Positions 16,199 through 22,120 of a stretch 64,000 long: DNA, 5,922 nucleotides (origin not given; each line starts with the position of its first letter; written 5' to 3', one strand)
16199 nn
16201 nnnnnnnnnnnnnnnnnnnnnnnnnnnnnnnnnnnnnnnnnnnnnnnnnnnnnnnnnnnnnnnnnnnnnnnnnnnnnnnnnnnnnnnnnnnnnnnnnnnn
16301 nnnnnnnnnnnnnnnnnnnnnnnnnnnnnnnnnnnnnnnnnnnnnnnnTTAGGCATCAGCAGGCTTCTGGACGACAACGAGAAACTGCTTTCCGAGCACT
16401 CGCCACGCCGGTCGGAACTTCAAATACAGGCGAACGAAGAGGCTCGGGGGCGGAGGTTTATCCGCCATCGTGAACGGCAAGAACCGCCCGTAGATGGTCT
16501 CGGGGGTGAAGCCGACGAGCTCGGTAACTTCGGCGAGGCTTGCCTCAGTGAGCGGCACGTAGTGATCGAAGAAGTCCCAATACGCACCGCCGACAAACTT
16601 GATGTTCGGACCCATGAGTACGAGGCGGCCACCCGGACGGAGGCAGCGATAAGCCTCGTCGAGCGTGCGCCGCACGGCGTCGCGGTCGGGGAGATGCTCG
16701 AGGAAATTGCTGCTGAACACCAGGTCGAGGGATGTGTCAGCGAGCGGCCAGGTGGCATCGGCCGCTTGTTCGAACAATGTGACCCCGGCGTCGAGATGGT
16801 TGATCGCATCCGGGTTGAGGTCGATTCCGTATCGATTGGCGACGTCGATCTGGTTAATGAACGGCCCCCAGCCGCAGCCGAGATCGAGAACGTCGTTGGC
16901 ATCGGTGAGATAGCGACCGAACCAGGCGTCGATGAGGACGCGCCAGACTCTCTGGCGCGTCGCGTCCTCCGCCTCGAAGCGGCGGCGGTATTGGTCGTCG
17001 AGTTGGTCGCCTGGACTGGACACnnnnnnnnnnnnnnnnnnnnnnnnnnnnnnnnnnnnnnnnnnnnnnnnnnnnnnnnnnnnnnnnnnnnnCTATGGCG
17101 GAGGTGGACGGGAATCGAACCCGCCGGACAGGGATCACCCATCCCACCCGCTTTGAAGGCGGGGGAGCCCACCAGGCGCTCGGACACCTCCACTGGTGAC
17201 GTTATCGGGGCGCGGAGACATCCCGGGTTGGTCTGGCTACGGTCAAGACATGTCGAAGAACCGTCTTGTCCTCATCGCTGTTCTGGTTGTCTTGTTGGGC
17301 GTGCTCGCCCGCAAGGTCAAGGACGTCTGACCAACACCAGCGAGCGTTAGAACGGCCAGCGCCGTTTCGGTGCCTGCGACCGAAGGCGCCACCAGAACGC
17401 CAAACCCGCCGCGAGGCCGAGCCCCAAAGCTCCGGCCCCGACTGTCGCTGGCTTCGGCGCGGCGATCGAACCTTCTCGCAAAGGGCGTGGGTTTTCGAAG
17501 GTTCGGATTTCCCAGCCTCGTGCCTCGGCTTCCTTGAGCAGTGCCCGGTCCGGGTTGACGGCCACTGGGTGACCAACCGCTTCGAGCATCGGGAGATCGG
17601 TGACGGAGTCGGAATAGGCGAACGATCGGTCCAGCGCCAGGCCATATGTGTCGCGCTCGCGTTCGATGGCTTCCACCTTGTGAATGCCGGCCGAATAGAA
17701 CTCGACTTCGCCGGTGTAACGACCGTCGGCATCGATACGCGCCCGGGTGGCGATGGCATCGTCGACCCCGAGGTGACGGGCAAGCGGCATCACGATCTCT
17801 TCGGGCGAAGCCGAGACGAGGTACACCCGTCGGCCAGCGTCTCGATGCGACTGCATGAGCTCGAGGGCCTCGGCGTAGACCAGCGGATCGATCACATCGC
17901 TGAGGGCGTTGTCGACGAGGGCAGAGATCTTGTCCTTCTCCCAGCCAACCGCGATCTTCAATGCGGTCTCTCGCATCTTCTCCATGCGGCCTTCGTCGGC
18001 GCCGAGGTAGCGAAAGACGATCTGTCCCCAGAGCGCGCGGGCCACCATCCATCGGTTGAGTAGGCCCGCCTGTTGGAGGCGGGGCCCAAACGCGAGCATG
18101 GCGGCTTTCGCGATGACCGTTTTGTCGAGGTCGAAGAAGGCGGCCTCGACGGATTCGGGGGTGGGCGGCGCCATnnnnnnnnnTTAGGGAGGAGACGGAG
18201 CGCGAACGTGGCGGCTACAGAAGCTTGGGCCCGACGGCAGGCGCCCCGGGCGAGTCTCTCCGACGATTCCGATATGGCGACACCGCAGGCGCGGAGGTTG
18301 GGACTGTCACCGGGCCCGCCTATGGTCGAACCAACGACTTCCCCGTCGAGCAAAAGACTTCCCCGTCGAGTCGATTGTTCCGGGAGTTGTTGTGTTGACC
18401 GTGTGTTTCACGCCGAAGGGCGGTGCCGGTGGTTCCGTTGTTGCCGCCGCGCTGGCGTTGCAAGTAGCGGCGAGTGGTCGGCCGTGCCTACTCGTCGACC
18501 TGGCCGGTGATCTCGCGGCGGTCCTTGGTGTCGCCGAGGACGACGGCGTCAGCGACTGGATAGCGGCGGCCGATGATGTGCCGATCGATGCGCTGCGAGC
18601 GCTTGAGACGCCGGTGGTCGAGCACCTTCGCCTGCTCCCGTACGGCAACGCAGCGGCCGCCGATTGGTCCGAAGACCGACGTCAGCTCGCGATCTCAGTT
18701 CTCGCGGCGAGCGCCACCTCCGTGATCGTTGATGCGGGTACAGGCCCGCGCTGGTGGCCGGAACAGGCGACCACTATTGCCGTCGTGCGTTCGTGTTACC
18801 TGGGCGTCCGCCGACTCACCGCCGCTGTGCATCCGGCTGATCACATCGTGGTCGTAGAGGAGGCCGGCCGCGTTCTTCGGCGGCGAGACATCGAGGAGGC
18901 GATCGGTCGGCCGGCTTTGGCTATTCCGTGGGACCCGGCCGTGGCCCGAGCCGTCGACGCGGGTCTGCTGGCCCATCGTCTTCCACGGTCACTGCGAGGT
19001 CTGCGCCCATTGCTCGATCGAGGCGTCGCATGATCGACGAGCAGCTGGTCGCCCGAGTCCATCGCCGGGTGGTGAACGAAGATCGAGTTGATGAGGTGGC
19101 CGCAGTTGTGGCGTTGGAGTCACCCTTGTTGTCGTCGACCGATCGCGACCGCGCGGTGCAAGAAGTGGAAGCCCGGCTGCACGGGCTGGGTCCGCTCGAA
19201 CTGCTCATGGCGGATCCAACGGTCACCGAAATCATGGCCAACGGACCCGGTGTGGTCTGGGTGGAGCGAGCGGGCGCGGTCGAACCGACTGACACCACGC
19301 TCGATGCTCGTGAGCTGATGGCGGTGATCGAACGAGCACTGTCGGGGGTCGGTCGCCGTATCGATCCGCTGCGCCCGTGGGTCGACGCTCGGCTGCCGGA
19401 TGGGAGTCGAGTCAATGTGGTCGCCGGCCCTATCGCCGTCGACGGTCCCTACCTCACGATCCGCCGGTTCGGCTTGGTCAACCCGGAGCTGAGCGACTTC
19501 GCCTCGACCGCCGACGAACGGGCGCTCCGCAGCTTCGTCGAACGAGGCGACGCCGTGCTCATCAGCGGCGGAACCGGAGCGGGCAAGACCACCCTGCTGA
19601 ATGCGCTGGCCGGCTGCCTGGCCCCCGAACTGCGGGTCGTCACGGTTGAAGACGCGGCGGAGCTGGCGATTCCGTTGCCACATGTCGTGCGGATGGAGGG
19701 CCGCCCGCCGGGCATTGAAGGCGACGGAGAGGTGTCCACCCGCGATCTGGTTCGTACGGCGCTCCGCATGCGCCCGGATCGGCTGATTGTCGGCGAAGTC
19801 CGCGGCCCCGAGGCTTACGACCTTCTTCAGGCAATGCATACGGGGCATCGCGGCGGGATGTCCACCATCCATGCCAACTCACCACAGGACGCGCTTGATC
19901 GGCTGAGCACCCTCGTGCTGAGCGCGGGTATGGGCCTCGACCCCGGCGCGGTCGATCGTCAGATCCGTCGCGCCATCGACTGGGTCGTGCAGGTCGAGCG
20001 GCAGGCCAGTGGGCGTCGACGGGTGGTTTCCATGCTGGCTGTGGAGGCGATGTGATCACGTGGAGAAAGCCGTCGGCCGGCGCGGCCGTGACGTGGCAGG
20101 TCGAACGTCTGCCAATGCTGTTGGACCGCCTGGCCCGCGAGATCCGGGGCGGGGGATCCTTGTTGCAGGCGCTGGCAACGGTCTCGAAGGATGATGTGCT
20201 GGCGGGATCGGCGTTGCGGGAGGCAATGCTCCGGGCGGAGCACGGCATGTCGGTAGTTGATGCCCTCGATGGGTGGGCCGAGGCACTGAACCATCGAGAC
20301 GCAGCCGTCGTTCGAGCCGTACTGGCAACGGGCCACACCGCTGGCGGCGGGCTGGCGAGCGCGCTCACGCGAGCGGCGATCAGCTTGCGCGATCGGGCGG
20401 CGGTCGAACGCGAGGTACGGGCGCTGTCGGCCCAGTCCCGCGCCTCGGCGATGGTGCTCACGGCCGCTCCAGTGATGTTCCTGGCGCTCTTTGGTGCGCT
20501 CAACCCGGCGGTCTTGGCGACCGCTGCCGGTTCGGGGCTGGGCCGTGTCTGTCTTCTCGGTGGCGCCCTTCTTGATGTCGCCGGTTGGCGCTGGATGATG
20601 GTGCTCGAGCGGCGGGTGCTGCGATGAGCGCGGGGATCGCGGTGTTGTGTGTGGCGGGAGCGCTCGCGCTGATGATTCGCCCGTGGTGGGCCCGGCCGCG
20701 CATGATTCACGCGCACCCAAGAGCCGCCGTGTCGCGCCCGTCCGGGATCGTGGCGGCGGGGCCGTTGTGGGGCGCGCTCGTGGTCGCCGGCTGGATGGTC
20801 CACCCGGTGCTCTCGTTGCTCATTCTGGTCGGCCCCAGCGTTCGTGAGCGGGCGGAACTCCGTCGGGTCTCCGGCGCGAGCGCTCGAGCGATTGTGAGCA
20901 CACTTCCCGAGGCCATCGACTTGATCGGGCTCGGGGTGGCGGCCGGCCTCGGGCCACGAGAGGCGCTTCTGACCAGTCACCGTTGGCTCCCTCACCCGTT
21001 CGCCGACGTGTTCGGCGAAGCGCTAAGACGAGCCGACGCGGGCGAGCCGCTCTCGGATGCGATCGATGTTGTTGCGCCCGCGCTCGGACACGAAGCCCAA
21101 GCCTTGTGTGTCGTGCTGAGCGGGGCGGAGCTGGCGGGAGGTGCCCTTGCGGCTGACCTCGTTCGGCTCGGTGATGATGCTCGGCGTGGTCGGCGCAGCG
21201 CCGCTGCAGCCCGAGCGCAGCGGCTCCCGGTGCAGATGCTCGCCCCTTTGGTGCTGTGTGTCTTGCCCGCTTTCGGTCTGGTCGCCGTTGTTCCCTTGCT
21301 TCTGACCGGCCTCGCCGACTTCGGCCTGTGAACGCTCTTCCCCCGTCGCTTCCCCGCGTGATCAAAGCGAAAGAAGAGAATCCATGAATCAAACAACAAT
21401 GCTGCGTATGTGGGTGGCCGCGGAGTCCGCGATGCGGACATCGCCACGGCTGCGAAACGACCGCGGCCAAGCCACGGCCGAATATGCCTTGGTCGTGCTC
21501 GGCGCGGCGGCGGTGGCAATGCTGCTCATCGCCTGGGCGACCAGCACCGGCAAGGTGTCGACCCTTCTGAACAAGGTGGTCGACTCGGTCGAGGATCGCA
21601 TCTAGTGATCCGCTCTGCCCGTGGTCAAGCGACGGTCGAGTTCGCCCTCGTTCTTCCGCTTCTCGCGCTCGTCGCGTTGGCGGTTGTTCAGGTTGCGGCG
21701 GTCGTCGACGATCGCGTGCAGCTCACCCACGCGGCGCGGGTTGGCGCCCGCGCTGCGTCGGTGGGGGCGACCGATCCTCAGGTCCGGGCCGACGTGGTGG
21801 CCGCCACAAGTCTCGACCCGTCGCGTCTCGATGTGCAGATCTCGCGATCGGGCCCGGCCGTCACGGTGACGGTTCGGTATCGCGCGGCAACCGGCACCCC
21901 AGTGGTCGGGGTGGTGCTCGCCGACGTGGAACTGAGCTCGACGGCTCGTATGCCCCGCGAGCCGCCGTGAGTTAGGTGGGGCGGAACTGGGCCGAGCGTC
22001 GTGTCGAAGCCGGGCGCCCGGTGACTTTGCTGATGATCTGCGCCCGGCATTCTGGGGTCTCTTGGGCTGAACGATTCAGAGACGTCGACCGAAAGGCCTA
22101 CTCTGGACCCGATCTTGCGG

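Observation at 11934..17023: DprE1-like/DprE2-like oxidase-reductase pair wired to a GT2 and a GT-C-like transferase: candidate undescribed lipid-linked sugar epimerisation pathway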

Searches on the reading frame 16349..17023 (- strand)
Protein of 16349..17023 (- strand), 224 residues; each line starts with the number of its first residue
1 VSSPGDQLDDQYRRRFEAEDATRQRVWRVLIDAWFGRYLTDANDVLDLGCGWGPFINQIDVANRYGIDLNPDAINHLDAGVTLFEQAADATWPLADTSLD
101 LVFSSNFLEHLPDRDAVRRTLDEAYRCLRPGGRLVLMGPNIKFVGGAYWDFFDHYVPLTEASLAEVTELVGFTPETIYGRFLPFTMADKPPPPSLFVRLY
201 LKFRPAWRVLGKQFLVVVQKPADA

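Call 3: search_protein_families(library=pfam, proteins=[window:16349-17023:-], max_evalue=0.01)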
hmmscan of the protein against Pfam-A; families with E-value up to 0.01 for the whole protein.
window:16349-17023:- (224 aa): 9 families
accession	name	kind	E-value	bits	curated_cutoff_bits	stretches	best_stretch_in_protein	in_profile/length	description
PF08241.18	Methyltransf_11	-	6.6e-16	59.2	21.2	1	46-136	1-95/95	Methyltransferase domain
PF13489.12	Methyltransf_23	-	2.8e-13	50.3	27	1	23-174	5-161/164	Methyltransferase domain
PF13649.12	Methyltransf_25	-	3.1e-13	50.6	27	1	45-132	1-97/97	Methyltransferase domain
PF08242.18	Methyltransf_12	-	1.4e-10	42.2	30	1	46-134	1-98/98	Methyltransferase domain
PF13847.12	Methyltransf_31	-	1.3e-08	35.1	27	1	40-140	2-113/145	Methyltransferase domain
PF01209.24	Ubie_methyltran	-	0.0011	18.8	20.1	1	86-164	104-182/233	ubiE/COQ5 methyltransferase family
PF05175.20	MTS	-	0.0042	17.2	23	0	42-137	32-139/170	Methyltransferase small domain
PF07021.18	MetW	-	0.0048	17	21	1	38-141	10-112/193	Methionine biosynthesis protein MetW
PF02353.26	CMAS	-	0.0085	15.9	27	0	39-134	60-162/273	Mycolic acid cyclopropane synthetase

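Call 4: search_protein_families(library=ncbifam, proteins=[window:16349-17023:-], max_evalue=0.01)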
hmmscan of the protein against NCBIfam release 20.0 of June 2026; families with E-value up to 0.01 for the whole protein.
window:16349-17023:- (224 aa): 22 families
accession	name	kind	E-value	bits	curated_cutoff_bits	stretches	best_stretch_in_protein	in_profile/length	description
NF045667.1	MTase_DVU1556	equivalog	2.5e-12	46.7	155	1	40-136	21-119/213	DVU_1556 family methyltransferase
NF043040.1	corrin_prot_MT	hypoth_equivalog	1.4e-06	27.9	180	1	39-136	39-147/216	corrinoid protein-associated methyltransferase CpaM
NF041537.1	ArsM_AhpD_UU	exception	2e-06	26.8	510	1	41-136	76-180/345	arsenite methyltransferase/AhpD domain selenoprotein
NF008823.0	PRK11873.1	subfamily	5.8e-06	26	263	1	41-136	77-181/272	arsenite methyltransferase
NF041536.1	ArsM_DUF2284_UU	exception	1.4e-05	23.6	575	1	41-136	76-180/459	arsenite methyltransferase/DUF2284 domain selenoprotein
NF047649.1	MTase_UXPK_star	exception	2.9e-05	23.2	460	1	43-136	79-181/283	methyltransferase/UXPK-star double selenoprotein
NF040538.1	methyl_ArsM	equivalog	3.4e-05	23.2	500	1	89-136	162-208/356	arsinothricin biosynthesis methyltransferase ArsM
TIGR02072.1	BioC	equivalog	9.1e-05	22.4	184.95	1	40-136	33-132/244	malonyl-ACP O-methyltransferase BioC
TIGR01934.1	MenG_MenH_UbiE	subfamily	0.00022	20.6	158.35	1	24-160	24-168/223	ubiquinone/menaquinone biosynthesis methyltransferase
NF038099.1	AsSugarArsM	exception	0.00025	20.3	400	1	91-139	127-174/321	arsenosugar biosynthesis arsenite methyltransferase ArsM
NF041675.1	sarc_dimgly_tmase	equivalog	0.00029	20.9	550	1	87-139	123-172/278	sarcosine/dimethylglycine N-methyltransferase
NF041255.1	mycofact_MftM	equivalog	0.0003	20.2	200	1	39-129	137-234/289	mycofactocin oligosaccharide methyltransferase MftM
NF045825.1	FAmtase_mtf2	equivalog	0.00061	19.1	400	1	43-135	60-157/248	fatty-acid O-methyltransferase Mtf2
NF040539.1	AST_met_ArsM_2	exception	0.0023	17.8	240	0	82-135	113-162/262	putative arsinothricin biosynthesis methyltransferase ArsM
NF045823.1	PthPhpthDimycoMt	equivalog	0.0042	16.3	300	1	44-135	69-165/256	phthiotriol/phenolphthiotriol dimycocerosates methyltransferase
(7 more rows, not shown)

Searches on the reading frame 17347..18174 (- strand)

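Call 34: search_protein_families(library=pfam, proteins=[window:17347-18174:-], max_evalue=0.0001)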
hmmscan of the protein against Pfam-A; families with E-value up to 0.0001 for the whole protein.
window:17347-18174:- (275 aa): 3 families
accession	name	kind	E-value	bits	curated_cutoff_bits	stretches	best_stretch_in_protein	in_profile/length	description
PF12710.13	HAD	-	6.1e-32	112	27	1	12-198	1-189/189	haloacid dehalogenase-like hydrolase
PF00702.32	Hydrolase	-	8.3e-09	36.5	26.4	1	10-201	2-191/191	haloacid dehalogenase-like hydrolase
PF08282.18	Hydrolase_3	-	2.1e-05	24.8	20.9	1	155-215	177-237/255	haloacid dehalogenase-like hydrolase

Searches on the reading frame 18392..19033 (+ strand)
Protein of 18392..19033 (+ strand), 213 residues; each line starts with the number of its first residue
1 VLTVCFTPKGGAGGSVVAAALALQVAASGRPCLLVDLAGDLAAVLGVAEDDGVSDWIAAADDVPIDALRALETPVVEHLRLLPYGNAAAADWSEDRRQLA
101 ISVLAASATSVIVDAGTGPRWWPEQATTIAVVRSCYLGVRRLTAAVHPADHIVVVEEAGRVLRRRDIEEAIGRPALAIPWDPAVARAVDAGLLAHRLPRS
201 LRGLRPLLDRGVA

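Call 87: search_protein_families(library=pfam, proteins=[window:18392-19033:+], max_evalue=0.001)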
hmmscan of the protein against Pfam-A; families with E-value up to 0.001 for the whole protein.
window:18392-19033:+ (213 aa): 2 families
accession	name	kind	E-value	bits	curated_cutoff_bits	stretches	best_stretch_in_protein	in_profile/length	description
PF06564.18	CBP_BcsQ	-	1.7e-05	24.9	21.3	1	9-93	10-93/234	Cellulose biosynthesis protein BcsQ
PF01656.29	CbiA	-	0.00021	21.7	25.4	0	8-191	6-122/125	CobQ/CobB/MinD/ParA nucleotide binding domain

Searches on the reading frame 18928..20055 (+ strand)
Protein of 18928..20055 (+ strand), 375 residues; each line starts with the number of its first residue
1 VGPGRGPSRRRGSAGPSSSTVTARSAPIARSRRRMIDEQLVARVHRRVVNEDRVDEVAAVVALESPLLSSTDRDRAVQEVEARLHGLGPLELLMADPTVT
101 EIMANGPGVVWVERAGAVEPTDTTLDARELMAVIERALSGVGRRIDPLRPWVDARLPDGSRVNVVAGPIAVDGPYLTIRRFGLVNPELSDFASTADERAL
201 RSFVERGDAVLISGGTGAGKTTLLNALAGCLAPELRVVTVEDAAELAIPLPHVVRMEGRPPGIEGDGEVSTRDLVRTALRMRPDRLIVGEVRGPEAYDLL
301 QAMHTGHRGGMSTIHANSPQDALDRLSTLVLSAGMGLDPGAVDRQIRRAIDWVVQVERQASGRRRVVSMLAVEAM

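Call 87: search_protein_families(library=pfam, proteins=[window:18928-20055:+], max_evalue=0.001)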
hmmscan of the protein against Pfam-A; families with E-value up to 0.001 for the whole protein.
window:18928-20055:+ (375 aa): 5 families
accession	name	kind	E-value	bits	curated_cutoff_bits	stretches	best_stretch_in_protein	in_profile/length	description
PF00437.27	T2SSE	-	1.6e-48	165.7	24.9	1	86-354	4-273/370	Type II/IV secretion system protein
PF13555.12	AAA_29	-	3.8e-05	23.8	27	1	204-235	20-50/61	P-loop containing region of AAA domain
PF00005.33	ABC_tran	-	6.2e-05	24.1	25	1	204-234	8-38/137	ABC transporter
PF13476.12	AAA_23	-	0.00015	22.9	27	1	210-232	22-44/201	AAA domain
PF13521.12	AAA_28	-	0.00055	20.6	27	0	210-245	2-33/164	AAA domain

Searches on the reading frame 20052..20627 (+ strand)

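Call 87: search_protein_families(library=pfam, proteins=[window:20052-20627:+], max_evalue=0.001)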
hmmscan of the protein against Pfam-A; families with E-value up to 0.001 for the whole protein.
window:20052-20627:+ (191 aa): 1 family
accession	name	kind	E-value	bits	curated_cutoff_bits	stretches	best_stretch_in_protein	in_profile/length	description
PF00482.28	T2SSF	-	5.1e-09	36.6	25.2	1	24-147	2-123/125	Type II secretion system (T2SS), protein F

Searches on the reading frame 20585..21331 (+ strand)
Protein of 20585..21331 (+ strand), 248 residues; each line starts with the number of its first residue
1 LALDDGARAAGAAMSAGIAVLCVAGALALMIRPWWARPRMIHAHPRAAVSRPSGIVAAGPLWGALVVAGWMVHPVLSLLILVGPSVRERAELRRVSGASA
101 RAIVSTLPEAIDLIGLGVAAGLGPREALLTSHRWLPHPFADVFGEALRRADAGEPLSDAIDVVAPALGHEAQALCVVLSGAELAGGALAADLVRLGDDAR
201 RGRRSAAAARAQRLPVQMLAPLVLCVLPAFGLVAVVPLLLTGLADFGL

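Call 87: search_protein_families(library=pfam, proteins=[window:20585-21331:+], max_evalue=0.001)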
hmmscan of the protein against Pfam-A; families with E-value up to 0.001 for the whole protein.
window:20585-21331:+ (248 aa): 1 family
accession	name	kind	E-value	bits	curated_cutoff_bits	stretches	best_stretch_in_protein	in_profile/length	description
PF00482.28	T2SSF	-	5.4e-13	49.5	25.2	1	111-234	2-123/125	Type II secretion system (T2SS), protein F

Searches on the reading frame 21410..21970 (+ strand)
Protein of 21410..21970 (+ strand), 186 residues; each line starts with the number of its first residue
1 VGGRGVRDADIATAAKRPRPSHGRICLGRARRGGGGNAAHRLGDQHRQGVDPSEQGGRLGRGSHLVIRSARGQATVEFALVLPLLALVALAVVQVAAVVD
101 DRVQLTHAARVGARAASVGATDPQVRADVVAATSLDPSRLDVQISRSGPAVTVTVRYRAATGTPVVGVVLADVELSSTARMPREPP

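Call 87: search_protein_families(library=pfam, proteins=[window:21410-21970:+], max_evalue=0.001)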
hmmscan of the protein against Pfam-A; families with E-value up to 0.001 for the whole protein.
window:21410-21970:+ (186 aa): 1 family
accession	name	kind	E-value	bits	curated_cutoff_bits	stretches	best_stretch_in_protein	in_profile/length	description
PF07811.17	TadE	-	2.9e-12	47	22.9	1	72-114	1-43/43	TadE-like protein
